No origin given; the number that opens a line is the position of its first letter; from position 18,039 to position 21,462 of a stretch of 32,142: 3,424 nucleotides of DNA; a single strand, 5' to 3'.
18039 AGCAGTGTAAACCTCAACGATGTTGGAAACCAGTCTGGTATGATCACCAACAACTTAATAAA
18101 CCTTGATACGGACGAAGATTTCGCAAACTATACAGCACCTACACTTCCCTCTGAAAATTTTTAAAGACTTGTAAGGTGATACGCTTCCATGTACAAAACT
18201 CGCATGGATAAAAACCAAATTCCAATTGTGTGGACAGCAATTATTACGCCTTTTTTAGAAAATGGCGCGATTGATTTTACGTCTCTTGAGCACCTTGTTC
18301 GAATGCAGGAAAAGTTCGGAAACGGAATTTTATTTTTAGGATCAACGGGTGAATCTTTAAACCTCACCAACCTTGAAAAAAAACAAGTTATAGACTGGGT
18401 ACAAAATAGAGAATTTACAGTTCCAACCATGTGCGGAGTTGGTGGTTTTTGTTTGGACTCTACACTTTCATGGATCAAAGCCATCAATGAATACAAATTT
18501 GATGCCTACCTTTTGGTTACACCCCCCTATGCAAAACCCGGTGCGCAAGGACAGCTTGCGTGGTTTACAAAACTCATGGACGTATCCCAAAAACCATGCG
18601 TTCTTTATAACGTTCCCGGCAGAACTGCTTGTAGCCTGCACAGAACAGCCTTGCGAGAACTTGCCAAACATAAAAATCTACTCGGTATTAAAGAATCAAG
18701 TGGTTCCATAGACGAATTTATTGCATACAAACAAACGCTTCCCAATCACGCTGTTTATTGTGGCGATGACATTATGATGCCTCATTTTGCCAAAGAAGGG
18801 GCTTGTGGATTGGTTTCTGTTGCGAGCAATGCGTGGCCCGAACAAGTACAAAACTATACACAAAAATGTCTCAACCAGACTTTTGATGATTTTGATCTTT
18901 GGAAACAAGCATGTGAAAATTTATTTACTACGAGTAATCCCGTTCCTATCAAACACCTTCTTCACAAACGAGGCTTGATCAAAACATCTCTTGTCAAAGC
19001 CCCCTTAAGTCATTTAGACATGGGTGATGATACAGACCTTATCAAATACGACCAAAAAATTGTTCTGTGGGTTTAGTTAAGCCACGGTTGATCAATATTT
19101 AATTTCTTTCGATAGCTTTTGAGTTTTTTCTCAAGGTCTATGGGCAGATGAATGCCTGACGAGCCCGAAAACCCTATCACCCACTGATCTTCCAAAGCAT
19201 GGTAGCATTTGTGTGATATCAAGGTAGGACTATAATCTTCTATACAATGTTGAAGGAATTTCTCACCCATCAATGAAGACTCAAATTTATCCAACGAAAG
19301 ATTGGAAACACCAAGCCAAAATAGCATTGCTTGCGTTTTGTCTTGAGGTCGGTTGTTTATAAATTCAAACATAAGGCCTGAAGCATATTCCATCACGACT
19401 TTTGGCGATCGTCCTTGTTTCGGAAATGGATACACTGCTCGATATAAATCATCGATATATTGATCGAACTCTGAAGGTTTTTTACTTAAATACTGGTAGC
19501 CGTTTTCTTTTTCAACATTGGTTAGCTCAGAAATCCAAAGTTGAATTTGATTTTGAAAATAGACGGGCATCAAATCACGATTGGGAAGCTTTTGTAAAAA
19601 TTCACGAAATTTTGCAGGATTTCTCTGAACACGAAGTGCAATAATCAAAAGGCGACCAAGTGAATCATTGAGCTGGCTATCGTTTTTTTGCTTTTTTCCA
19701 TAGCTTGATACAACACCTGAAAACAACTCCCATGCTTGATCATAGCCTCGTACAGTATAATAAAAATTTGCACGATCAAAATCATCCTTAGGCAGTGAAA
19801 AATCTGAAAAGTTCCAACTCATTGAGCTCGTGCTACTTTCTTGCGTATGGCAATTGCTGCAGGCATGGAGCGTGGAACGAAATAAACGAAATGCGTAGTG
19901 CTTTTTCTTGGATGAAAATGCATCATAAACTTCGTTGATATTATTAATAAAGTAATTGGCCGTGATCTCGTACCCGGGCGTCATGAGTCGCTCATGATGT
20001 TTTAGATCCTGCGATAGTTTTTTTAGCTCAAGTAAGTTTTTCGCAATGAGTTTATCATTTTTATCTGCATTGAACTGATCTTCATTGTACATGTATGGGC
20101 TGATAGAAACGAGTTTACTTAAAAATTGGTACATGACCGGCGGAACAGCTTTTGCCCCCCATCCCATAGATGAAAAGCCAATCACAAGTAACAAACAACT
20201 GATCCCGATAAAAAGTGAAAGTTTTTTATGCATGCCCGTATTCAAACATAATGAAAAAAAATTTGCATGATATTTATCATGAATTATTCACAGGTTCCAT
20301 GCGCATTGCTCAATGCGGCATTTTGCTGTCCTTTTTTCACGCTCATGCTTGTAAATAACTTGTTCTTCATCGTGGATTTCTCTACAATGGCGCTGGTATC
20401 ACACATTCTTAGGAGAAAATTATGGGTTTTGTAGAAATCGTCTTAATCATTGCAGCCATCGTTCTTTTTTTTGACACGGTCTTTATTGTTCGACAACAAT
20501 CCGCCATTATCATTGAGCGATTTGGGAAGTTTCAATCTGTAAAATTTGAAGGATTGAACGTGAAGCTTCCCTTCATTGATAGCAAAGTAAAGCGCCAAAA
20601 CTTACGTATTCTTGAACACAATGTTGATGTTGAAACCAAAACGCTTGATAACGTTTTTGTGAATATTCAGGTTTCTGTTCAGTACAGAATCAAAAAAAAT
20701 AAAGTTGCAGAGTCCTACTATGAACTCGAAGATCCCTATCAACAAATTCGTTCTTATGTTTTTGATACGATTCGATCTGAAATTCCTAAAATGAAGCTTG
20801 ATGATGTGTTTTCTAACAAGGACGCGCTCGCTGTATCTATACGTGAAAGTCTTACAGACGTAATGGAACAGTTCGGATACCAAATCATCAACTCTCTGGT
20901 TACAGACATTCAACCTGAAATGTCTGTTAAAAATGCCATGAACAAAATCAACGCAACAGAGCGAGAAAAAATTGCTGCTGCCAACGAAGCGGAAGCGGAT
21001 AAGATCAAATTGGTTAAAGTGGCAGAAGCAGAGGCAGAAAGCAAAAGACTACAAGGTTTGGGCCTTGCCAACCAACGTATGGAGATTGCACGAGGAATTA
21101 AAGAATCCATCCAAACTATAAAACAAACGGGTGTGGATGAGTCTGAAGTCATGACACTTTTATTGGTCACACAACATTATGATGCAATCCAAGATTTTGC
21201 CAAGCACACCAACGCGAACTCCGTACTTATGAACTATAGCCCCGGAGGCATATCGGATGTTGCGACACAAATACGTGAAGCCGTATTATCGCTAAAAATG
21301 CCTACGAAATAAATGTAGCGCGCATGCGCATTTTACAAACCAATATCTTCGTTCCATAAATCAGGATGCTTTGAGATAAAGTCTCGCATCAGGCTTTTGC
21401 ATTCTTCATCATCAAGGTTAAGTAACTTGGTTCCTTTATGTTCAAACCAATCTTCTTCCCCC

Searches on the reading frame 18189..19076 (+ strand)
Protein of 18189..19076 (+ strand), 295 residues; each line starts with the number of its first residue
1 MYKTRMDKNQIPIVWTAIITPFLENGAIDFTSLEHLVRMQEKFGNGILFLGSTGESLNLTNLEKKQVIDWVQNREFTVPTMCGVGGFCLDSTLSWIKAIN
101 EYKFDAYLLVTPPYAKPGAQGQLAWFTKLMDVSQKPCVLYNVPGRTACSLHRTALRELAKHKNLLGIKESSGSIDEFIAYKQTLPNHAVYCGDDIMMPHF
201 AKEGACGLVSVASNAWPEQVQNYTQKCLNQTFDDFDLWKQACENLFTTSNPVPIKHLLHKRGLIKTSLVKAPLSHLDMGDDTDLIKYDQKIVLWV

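Call 9: search_protein_families(library=pfam, proteins=[window:18189-19076:+], max_evalue=0.01)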
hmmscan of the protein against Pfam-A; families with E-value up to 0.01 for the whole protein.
window:18189-19076:+ (295 aa): 1 family
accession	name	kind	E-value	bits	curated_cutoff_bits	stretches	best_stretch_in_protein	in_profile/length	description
PF00701.28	DHDPS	-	1.7e-50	171.8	22.1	1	14-278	5-276/289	Dihydrodipicolinate synthetase family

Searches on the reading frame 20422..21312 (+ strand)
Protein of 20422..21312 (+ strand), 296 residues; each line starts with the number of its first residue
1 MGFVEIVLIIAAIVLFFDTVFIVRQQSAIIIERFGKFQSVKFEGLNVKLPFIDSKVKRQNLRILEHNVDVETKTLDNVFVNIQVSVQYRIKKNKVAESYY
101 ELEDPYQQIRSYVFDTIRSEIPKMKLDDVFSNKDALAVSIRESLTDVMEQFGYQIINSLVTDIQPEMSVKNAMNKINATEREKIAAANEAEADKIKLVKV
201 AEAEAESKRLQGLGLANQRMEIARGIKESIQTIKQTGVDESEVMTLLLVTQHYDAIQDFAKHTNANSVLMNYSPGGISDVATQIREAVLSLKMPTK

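Call 9: search_protein_families(library=pfam, proteins=[window:20422-21312:+], max_evalue=0.01)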
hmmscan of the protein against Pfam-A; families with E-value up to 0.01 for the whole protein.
window:20422-21312:+ (296 aa): 1 family
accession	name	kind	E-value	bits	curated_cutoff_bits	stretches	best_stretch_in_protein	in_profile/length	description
PF01145.31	Band_7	-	1.8e-31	110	23.6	1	22-194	2-176/176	SPFH domain / Band 7 family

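Call 12: find_encoding_contigs(protein=window:20422-21312:+, flank=10000, max_places=10)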
Protein window:20422-21312:+ (296 aa): 2 contigs read that carry it; 2 places shown.
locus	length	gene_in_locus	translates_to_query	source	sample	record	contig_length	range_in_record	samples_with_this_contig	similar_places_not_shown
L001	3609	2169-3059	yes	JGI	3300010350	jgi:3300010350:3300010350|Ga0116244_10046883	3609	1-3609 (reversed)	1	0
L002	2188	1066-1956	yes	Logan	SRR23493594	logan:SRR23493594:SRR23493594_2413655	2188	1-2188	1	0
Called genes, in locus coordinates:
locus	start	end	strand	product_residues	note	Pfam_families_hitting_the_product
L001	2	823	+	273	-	?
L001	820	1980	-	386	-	-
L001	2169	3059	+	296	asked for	PF01145:Band_7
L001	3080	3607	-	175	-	?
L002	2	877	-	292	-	?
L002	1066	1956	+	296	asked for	PF01145:Band_7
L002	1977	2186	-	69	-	?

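Call 13: find_related_loci(query=window:20422-21312:+, collection=genome_contigs, flank=10000)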
Query window:20422-21312:+ (296 aa) in genome_contigs; peptide patterns used: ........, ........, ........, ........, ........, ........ (x = any residue, [..] = any of these).
600 stretches matched a pattern (row limit reached: there are more); 578 encode a relative of the query (tblastn E <= 1e-3); the best 80 are kept; 80 distinct loci.
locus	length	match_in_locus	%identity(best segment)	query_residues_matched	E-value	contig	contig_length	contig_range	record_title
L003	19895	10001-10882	86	1-294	1e-172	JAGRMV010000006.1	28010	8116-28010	MAG: Deltaproteobacteria bacterium isolate HKST-UBA01 NODE_6_length_28010_cov_3.027960, whole genome shotgun sequence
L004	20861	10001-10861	83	8-294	4e-160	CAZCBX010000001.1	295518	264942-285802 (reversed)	MAG TPA_asm: uncultured Bdellovibrionales bacterium isolate SRP063590_co1_62 genome assembly, contig: NODE_23_length_295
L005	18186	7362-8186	53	10-284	9e-100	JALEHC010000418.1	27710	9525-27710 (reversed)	MAG: Saprospiraceae bacterium isolate HH_bin16 k97_74745, whole genome shotgun sequence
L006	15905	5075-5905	51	8-284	5e-96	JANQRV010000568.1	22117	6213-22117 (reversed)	MAG: Saprospiraceae bacterium isolate IP29b_bin.78 k99_2913810, whole genome shotgun sequence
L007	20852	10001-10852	50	1-284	4e-96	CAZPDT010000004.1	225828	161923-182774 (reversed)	MAG TPA_asm: uncultured Fluviicola sp. isolate SRP187154_co1_288 genome assembly, contig: NODE_23_length_225828_cov_105.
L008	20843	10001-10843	52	1-280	2e-95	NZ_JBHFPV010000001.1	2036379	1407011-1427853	Maribacter algicola strain NBU2967 Scaffold1_1, whole genome shotgun sequence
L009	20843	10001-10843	53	1-280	2e-95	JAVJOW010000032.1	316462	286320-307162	MAG: Arenibacter sp. isolate A1-SPW-32 k141_38887, whole genome shotgun sequence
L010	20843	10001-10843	53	1-280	2e-95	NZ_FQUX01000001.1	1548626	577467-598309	Arenibacter palladensis strain DSM 17539, whole genome shotgun sequence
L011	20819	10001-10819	52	8-280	6e-95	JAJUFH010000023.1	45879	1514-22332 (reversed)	MAG: Sinomicrobium sp. isolate bin6 k141_234389_length_45879_cov_41.0851, whole genome shotgun sequence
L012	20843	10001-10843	52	1-280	5e-95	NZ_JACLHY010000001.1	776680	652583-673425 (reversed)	Arenibacter arenosicollis strain BSSL-BM3 1, whole genome shotgun sequence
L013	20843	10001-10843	52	1-280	4e-95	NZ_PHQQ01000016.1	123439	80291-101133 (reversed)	Arenibacter catalasegens strain P308H10 contig16, whole genome shotgun sequence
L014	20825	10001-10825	52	6-280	8e-95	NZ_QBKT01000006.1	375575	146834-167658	Kordia periserrulae strain DSM 25731 Ga0183443_106, whole genome shotgun sequence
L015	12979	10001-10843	52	1-280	1e-94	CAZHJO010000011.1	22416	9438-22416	MAG TPA_asm: uncultured Maribacter sp. isolate binchicken_co385_37 genome assembly, contig: NODE_1604_length_22416_cov_5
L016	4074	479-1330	50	1-284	5e-95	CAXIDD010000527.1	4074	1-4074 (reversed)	MAG TPA_asm: uncultured Saprospirales bacterium isolate ERR7163070_binner13_56 genome assembly, contig: ERZ8868561.19604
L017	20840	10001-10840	51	1-280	2e-94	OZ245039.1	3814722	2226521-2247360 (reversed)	MAG: Flavobacteriaceae bacterium isolate d8e1b484-739c-4048-9d9d-3c35bf359c22 genome assembly, chromosome: 1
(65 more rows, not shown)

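Call 67: search_protein_families(library=pfam, proteins=[L003:12905-14293:+, L003:14353-15177:-, L003:15316-16128:+, L004:12339-13118:+, L004:10883-11608:+, L003:11562-12290:+], max_evalue=1)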
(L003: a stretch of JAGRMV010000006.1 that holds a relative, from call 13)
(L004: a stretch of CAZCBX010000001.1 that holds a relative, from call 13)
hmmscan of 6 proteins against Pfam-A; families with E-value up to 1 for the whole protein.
L003:12905-14293:+ (462 aa): 2 families
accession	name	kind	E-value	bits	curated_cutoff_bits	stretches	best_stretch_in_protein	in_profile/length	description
PF01650.23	Peptidase_C13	-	5.4e-06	26.6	22.8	1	110-249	108-223/258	Peptidase C13 family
PF05834.18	Lycopene_cycl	-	0.12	11.9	23.4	1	63-97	225-259/380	Lycopene cyclase protein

L003:14353-15177:- (274 aa): 2 families
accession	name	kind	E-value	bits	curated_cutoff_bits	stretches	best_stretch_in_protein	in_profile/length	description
PF02585.22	PIG-L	-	2.3e-22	80.3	28.2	1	36-189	1-128/129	GlcNAc-PI de-N-acetylase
PF01110.22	CNTF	-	0.025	14.4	22.7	1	81-144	92-155/194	Ciliary neurotrophic factor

L003:15316-16128:+ (270 aa): 9 families
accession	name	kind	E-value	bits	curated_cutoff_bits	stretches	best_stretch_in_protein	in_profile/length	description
PF00106.31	adh_short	-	6.5e-43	146.9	26.6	1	16-205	1-188/195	short chain dehydrogenase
PF13561.12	adh_short_C2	-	6.1e-23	82.1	27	1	22-205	1-182/236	Enoyl-(Acyl carrier protein) reductase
PF08659.16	KR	-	5.7e-06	26.8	22.6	1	17-173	2-156/180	KR domain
PF23441.1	SDR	-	0.0027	17.6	27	1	12-152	4-140/258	SDR-like rossmann domain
PF19964.5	EAD11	-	0.061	13.7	26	1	72-124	6-58/80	Effector-associated domain 11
PF13721.11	SecD-TM1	-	0.079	13.9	30.5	1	57-116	25-84/103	SecD export protein N-terminal TM region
PF01370.27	Epimerase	-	0.14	12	20.9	1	18-134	1-103/240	NAD dependent epimerase/dehydratase family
PF02719.21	Polysacc_synt_2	-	0.16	11.6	20.2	1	19-86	2-74/293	Polysaccharide biosynthesis protein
PF07992.20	Pyr_redox_2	-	0.24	11.2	26.1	1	16-61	143-186/291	Pyridine nucleotide-disulphide oxidoreductase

L004:12339-13118:+ (259 aa): 13 families
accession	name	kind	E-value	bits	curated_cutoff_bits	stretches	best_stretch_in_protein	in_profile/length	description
PF00106.31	adh_short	-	2.6e-49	167.8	26.6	1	7-194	2-188/195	short chain dehydrogenase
PF13561.12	adh_short_C2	-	7.7e-33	114.5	27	1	12-201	1-189/236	Enoyl-(Acyl carrier protein) reductase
PF08659.16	KR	-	1.6e-12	48.2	22.6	1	7-171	2-165/180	KR domain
PF01370.27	Epimerase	-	0.0018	18.2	20.9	1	8-105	1-86/240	NAD dependent epimerase/dehydratase family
PF05166.18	YcgL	-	0.02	15.7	25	1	34-73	14-53/73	YcgL domain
PF02737.24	3HCDH_N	-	0.034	14.5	22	1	9-72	3-65/180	3-hydroxyacyl-CoA dehydrogenase, NAD binding domain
PF02719.21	Polysacc_synt_2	-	0.035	13.7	20.2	1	8-73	1-63/293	Polysaccharide biosynthesis protein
PF13380.12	CoA_binding_2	-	0.047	14.6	22.8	1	22-75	46-100/116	CoA binding domain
PF02602.20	HEM4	-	0.064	12.8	27.5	1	142-211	160-228/231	Uroporphyrinogen-III synthase HemD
PF23050.1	KH_N4BP1_1st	-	0.087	13.3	27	1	36-67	7-38/65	N4BP1, first type I KH-domain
PF23441.1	SDR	-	0.11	12.4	27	1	4-216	6-222/258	SDR-like rossmann domain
PF22255.2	Gp44-like_2nd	-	0.13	12.7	27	0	38-62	17-41/84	Baseplate hub protein gp44-like, second domain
PF08002.16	DUF1697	-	0.18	12.6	24.4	0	43-79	59-95/137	Protein of unknown function (DUF1697)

L004:10883-11608:+ (241 aa): 2 families
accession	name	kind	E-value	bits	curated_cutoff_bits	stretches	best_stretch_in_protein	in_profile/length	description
PF03352.18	Adenine_glyco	-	5.4e-15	56.1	25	1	49-134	34-119/177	Methyladenine glycosylase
PF04391.17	DUF533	-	0.18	11.8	29.6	1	4-44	93-136/178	Protein of unknown function (DUF533)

L003:11562-12290:+ (242 aa): 2 families
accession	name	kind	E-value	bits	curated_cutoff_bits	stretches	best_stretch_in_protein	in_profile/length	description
PF03352.18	Adenine_glyco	-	1.5e-16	61.2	25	1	50-133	34-117/177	Methyladenine glycosylase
PF03917.23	GSH_synth_ATP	-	0.016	14.5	25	1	76-130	271-326/363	Eukaryotic glutathione synthase, ATP binding domain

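Call 81: find_homologous_proteins(query=window:20422-21312:+, max_evalue=1e-100)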
Query window:20422-21312:+ (296 aa): 59 proteins with E <= 1e-100 among 8000 candidates.
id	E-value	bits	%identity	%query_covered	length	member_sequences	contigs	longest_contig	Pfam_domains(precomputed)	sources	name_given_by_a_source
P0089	1.6e-180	616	100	100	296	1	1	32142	PF01145.32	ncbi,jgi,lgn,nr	ncbi:MAG: SPFH domain-containing protein [Bdellovibrionales bacterium]|nr:SPFH domain-containing pro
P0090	6.9e-158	542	87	99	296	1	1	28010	PF01145.32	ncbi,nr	ncbi:MAG: SPFH domain-containing protein [Deltaproteobacteria bacterium]|nr:SPFH domain-containing p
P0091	1.6e-157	541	86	99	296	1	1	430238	PF01145.32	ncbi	ncbi:MAG: SPFH domain-containing protein [Bdellovibrionota bacterium]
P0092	1.3e-149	515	83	99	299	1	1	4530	PF01145.32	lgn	-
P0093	1.2e-146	505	83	97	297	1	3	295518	PF01145.32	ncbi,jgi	jgi:regulator of protease activity HflC (stomatin/prohibitin superfamily)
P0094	5.4e-146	503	85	93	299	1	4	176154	PF01145.32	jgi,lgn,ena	-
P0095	6.5e-140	483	78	99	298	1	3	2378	PF01145.32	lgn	-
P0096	3.1e-125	435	71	98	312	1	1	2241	PF01145.32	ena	-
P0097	1.7e-122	426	71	99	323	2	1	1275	PF01145.32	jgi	-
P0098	1.8e-122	426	70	97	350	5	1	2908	PF01145.32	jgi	-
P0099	1.9e-122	426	70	97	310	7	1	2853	PF01145.32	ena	-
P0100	2.6e-122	425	69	95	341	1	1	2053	PF01145.32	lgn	-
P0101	6.1e-122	424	69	99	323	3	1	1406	PF01145.32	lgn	-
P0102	4.9e-121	421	70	97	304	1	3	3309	PF01145.32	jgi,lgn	-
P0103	6.8e-121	421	70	98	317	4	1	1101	PF01145.32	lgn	-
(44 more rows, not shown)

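Call 82: find_encoding_contigs(protein=P0091, flank=10000, max_places=2)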
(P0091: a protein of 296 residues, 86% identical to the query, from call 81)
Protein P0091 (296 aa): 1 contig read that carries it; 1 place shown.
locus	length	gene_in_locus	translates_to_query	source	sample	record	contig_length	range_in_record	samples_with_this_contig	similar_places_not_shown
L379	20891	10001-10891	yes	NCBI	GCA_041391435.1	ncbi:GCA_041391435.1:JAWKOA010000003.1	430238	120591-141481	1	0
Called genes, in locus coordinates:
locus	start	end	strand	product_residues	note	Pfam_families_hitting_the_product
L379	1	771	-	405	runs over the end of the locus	PF08264:Anticodon_1, PF19302:DUF5915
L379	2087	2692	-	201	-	PF00133:tRNA-synt_1, PF09334:tRNA-synt_1g (weak)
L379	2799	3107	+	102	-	PF00403:HMA (weak)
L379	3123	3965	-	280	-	PF14226:DIOX_N, PF03171:2OG-FeII_Oxy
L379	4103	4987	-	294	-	PF02678:Pirin, PF05726:Pirin_C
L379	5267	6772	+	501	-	-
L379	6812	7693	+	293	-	PF00701:DHDPS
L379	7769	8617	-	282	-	-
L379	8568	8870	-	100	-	-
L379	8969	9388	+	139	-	PF00582:Usp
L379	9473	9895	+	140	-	-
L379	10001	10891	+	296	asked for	PF01145:Band_7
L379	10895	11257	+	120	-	PF08780:NTase_sub_bind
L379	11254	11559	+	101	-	PF01909:NTP_transf_2, PF18765:Polbeta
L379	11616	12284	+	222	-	PF03352:Adenine_glyco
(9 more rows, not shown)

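Call 83: find_encoding_contigs(protein=P0094, flank=10000, max_places=3)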
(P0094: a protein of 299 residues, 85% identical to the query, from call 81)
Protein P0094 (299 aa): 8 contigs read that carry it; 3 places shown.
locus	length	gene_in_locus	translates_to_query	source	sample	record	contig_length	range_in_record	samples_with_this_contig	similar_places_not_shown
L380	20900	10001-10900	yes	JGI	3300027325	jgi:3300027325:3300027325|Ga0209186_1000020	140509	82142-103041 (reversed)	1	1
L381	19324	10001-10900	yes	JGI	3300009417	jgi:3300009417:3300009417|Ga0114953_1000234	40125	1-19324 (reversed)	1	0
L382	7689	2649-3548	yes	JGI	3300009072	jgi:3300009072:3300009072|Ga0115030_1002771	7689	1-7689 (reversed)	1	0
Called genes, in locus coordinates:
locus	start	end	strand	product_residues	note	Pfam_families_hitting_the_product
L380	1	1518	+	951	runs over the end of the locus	PF00005:ABC_tran (faint), PF02463:SMC_N (faint), PF13191:AAA_16 (faint), PF13555:AAA_29 (faint), PF20703:nSTAND1 (faint), PF17760:UvrA_inter, PF17755:UvrA_DNA-bind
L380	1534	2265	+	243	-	PF01553:Acyltransferase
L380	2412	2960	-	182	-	-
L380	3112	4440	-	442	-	PF13516:LRR_6 (faint), PF25013:LRR_Zer-1 (faint), PF12799:LRR_4 (faint), PF00560:LRR_1 (faint), PF23598:LRR_14, PF13855:LRR_8 (weak)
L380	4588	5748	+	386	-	PF00266:Aminotran_5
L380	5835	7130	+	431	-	PF01266:DAO (faint), PF03486:HI0933_like, PF22780:HI0933_like_1st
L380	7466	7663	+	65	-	PF00403:HMA (weak)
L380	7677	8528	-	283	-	PF14226:DIOX_N, PF03171:2OG-FeII_Oxy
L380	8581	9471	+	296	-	PF00701:DHDPS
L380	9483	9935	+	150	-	-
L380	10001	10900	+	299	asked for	PF01145:Band_7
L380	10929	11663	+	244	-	PF03352:Adenine_glyco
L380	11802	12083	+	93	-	-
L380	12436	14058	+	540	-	PF21088:MS_channel_1st (weak), PF00924:MS_channel_2nd, PF21082:MS_channel_3rd (weak)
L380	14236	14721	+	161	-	PF00036:EF-hand_1 (faint), PF13202:EF-hand_5 (faint), PF13405:EF-hand_6 (faint), PF13499:EF-hand_7 (weak)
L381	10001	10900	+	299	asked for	PF01145:Band_7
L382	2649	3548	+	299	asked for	PF01145:Band_7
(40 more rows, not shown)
